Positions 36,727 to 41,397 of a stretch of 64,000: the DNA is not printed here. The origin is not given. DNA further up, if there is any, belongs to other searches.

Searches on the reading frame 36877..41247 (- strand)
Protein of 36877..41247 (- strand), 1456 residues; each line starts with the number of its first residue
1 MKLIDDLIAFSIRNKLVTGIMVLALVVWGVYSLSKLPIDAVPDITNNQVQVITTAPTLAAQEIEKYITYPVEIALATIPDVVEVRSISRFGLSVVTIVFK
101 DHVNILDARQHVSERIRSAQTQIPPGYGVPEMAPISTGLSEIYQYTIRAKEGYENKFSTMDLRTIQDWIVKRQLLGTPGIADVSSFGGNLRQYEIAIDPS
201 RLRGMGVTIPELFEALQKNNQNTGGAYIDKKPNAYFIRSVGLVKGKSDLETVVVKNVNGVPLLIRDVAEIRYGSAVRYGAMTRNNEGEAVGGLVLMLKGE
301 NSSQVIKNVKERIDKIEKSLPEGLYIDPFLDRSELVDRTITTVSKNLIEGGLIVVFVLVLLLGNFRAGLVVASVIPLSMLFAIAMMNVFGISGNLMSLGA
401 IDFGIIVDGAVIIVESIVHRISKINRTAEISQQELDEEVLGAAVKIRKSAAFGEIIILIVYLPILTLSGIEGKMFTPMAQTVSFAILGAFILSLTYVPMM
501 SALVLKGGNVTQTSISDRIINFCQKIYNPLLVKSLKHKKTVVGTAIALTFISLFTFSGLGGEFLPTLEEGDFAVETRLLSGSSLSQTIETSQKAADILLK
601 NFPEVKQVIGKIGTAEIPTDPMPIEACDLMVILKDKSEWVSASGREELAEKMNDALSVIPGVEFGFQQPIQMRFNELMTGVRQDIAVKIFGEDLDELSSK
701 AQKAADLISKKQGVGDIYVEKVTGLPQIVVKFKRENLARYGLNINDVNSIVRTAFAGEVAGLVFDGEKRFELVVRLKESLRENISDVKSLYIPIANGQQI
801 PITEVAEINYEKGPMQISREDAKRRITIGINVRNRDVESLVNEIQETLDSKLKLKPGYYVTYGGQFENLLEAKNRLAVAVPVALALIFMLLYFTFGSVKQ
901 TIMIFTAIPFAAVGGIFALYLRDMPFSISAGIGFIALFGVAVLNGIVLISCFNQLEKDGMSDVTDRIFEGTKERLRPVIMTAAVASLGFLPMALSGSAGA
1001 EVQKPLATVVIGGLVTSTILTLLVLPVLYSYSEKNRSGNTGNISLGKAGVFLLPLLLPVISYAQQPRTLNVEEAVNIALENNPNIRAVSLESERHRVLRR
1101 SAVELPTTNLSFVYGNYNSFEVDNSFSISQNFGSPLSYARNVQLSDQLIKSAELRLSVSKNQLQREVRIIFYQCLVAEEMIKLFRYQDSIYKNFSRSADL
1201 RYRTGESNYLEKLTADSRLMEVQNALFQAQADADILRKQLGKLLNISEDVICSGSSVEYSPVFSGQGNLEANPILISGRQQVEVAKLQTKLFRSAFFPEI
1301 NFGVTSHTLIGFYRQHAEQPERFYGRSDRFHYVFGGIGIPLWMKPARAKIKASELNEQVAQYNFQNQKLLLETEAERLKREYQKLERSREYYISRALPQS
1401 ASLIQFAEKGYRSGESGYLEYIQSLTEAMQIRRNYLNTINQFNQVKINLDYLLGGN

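Call 118: search_protein_families(library=pfam, proteins=[window:36877-41247:-], max_evalue=0.001)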
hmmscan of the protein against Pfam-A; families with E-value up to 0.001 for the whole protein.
window:36877-41247:- (1456 aa): 2 families
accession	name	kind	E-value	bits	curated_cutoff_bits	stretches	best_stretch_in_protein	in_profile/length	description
PF00873.25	ACR_tran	-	4.7e-281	935.4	28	1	8-1030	2-1018/1021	AcrB/AcrD/AcrF family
PF02321.23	OEP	-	2.6e-33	115.8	22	2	1269-1454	9-187/187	Outer membrane efflux protein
